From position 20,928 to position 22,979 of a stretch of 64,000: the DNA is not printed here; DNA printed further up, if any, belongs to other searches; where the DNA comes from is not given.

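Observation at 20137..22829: Non-canonical tubulin/FtsZ-like GTPase translationally coupled to a Rieske oxygenase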

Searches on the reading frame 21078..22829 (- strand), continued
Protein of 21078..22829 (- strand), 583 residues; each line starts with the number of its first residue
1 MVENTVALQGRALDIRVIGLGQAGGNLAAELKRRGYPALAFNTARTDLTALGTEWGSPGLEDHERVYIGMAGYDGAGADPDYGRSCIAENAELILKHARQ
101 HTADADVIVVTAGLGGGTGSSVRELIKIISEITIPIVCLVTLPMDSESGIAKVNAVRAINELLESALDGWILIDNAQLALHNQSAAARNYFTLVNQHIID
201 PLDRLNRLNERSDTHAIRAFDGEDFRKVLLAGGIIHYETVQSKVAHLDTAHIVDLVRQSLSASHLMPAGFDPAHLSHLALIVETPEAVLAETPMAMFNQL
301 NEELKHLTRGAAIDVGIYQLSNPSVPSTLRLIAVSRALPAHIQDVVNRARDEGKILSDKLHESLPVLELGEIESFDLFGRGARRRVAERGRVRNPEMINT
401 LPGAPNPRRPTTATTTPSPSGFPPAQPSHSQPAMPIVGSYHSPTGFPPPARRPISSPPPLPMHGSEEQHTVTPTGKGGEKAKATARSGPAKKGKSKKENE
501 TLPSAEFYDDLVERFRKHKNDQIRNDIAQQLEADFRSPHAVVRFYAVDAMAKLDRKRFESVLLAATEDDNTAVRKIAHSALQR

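Call 33: fold_search(model_id=the predicted structure, library=pdb)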
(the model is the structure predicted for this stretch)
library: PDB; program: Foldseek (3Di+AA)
matches with E <= 10: 1921; with E <= 0.001: 962
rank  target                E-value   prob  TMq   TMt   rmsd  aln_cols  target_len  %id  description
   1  4ei7_A                1.1e-22  1.00  0.53  0.78   3.7       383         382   23  Crystal structure of Bacillus cereus TubZ, GDP-form (released 2012-08-15)
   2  4ei7_B                1.1e-21  1.00  0.53  0.79   3.6       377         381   22  Crystal structure of Bacillus cereus TubZ, GDP-form (released 2012-08-15)
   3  3zid_B                8.5e-21  1.00  0.44  0.70   5.0       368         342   22  CetZ from Methanosaeta thermophila strain DSM 6194 (released 2013-08-14)
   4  3zid_A                1.4e-20  1.00  0.45  0.69   4.7       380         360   22  CetZ from Methanosaeta thermophila strain DSM 6194 (released 2013-08-14)
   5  4b46                  7.5e-20  1.00  0.46  0.76   4.4       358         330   22  CetZ1 from Haloferax volcanii - GDP bound monomer (released 2013-08-14)
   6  4ei8                  5.0e-19  1.00  0.47  0.73   4.3       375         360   23  Crystal structure of Bacillus cereus TubZ, apo-form (released 2012-08-15)
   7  2xka_D                5.3e-19  1.00  0.50  0.70   4.1       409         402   19  Crystal structure of a GTPyS-form protofilament of Bacillus thuringiensis serovar israelensis TubZ (released 2010-11-10)
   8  9lfx_A                5.6e-19  1.00  0.42  0.72   4.6       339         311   18  Streptococcus mutans FtsZ (released 2026-01-14)
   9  2xka_A                6.6e-19  1.00  0.49  0.69   4.3       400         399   18  Crystal structure of a GTPyS-form protofilament of Bacillus thuringiensis serovar israelensis TubZ (released 2010-11-10)
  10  2xka_B                7.5e-19  1.00  0.50  0.71   3.9       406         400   18  Crystal structure of a GTPyS-form protofilament of Bacillus thuringiensis serovar israelensis TubZ (released 2010-11-10)
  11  4b45_A                9.4e-19  1.00  0.47  0.79   3.8       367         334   20  CetZ2 from Haloferax volcanii - GTPgS bound protofilament (released 2013-08-14)
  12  2xkb_G                1.1e-18  1.00  0.47  0.66   4.9       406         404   19  Crystal structure of GDP-form protofilaments of Bacillus thuringiensis serovar israelensis TubZ (released 2010-11-10)
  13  2xkb_B                1.3e-18  1.00  0.47  0.66   5.6       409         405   18  Crystal structure of GDP-form protofilaments of Bacillus thuringiensis serovar israelensis TubZ (released 2010-11-10)
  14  6ll6                  1.3e-18  1.00  0.42  0.75   4.4       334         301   20  Crsyal structure of EcFtsZ (residues 11-316) (released 2020-02-26)
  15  2xka_C                1.6e-18  1.00  0.50  0.70   3.9       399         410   19  Crystal structure of a GTPyS-form protofilament of Bacillus thuringiensis serovar israelensis TubZ (released 2010-11-10)
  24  2xka_E                3.9e-18  1.00  0.50  0.71   3.9       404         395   20  Crystal structure of a GTPyS-form protofilament of Bacillus thuringiensis serovar israelensis TubZ (released 2010-11-10)
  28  2xka_F                5.6e-18  1.00  0.48  0.66   5.5       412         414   17  Crystal structure of a GTPyS-form protofilament of Bacillus thuringiensis serovar israelensis TubZ (released 2010-11-10)
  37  2xka_G                7.0e-18  1.00  0.49  0.66   4.5       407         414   19  Crystal structure of a GTPyS-form protofilament of Bacillus thuringiensis serovar israelensis TubZ (released 2010-11-10)
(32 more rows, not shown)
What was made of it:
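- Foldseek's top hits are TubZ 4ei7 (TM 0.78), CetZ 3zid/4b46 and TubZ 2xka (call 33).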

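Call 38: list_cluster_members(proteins=[P0036, P0051, P0017, P0106, P0088, P0001, P0048, P0018])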
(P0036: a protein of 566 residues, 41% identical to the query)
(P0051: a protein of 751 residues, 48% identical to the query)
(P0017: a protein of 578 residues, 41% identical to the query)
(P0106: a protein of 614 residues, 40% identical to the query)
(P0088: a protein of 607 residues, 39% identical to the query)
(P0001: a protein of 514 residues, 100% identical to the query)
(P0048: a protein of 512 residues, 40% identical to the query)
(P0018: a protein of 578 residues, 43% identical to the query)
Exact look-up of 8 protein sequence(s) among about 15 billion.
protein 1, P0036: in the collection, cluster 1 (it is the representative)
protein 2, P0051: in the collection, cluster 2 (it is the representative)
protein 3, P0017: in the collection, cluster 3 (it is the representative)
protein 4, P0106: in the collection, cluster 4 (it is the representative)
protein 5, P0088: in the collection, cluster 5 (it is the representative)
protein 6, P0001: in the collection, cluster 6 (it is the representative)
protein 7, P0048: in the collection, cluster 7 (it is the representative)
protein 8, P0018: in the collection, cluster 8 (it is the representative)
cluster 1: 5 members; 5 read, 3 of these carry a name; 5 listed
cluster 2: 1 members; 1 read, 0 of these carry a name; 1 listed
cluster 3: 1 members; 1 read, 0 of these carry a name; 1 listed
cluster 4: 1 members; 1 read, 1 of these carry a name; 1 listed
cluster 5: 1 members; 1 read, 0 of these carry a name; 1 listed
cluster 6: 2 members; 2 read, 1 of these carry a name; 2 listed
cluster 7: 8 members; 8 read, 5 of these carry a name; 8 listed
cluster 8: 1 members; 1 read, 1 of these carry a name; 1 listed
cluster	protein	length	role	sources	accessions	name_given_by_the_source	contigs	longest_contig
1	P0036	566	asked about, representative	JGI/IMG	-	cell division GTPase FtsZ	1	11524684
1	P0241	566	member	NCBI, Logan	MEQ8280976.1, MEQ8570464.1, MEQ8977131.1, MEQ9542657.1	MAG: hypothetical protein RMA76_36375 [Deltaproteobacteria bacterium]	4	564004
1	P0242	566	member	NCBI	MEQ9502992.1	MAG: hypothetical protein RIT81_39345 [Deltaproteobacteria bacterium]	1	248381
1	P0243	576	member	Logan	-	-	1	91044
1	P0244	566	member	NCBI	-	-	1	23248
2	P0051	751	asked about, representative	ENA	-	-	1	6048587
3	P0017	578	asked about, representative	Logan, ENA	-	-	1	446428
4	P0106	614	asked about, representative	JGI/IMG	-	cell division GTPase FtsZ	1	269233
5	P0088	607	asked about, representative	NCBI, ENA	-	-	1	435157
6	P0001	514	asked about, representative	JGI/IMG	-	cell division GTPase FtsZ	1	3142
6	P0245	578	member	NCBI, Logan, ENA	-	-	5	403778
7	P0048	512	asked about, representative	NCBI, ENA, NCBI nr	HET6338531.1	MAG TPA: hypothetical protein VFG30_35170 [Polyangiales bacterium] | hypothetical protein [Polyangiales bacterium]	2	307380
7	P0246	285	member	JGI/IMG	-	hypothetical protein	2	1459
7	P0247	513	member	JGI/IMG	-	cell division GTPase FtsZ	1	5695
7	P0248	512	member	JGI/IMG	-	cell division GTPase FtsZ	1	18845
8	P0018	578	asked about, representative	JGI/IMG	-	tubulin-like protein CetZ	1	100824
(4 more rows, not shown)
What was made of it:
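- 21078..22829 (-): Whole ORF of the TubZ/CetZ-like tubulin-superfamily GTPase (583 aa from ATG 22829; probably 578 aa from GTG 22814). Public gene call of 578 aa (call 38).
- Checked: Public gene calls use a 578-aa product (P0245, call 38).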

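Call 73: find_encoding_contigs(protein=P0003, flank=6000, max_places=2)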
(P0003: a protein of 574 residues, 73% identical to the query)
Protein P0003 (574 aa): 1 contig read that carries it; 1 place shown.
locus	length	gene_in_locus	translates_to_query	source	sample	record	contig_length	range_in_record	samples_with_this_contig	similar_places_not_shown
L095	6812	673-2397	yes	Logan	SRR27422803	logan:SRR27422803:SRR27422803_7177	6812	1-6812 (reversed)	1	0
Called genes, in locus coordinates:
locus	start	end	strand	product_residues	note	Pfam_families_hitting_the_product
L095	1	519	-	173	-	?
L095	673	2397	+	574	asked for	PF00091:Tubulin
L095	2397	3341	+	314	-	PF00355:Rieske, PF19299:DUF5914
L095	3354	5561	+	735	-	PF07715:Plug, PF00593:TonB_dep_Rec_b-barrel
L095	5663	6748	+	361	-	-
